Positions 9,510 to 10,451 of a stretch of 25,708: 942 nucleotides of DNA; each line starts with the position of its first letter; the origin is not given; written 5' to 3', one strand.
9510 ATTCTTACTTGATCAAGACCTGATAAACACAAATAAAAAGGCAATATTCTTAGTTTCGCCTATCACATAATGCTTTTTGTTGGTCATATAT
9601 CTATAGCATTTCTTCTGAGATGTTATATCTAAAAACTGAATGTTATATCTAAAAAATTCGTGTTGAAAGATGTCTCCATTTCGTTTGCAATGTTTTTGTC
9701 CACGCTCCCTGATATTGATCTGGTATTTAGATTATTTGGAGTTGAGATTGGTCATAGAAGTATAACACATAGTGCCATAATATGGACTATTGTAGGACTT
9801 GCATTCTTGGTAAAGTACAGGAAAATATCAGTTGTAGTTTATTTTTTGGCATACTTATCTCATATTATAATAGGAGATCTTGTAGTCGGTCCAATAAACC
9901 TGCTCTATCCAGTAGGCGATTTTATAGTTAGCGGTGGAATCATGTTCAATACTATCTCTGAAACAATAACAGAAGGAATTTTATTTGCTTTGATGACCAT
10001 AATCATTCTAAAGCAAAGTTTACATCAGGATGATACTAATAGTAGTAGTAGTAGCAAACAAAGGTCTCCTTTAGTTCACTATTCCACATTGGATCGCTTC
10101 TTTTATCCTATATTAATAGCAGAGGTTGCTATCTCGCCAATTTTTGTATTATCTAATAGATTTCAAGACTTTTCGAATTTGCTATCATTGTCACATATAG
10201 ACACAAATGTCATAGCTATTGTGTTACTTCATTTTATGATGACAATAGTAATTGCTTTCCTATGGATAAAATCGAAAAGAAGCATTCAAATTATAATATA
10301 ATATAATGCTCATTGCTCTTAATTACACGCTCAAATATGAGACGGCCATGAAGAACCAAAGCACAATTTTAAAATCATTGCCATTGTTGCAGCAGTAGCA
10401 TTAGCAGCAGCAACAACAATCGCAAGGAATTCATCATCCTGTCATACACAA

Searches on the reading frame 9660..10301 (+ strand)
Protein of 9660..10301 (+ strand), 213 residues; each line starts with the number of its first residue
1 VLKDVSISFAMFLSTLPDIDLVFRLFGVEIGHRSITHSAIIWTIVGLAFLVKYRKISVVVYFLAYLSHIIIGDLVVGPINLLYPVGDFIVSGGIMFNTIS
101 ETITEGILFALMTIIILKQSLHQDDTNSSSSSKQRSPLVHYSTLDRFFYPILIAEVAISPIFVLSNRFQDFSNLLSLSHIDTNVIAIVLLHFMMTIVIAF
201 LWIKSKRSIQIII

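Call 12: search_protein_families(library=pfam, proteins=[window:9660-10301:+], max_evalue=0.01)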
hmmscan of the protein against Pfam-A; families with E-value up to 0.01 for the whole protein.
window:9660-10301:+ (213 aa): 1 family
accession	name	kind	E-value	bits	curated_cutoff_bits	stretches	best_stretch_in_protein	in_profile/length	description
PF04307.19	YdjM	-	2.6e-12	47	29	1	7-115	30-146/176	YdjM inner membrane protein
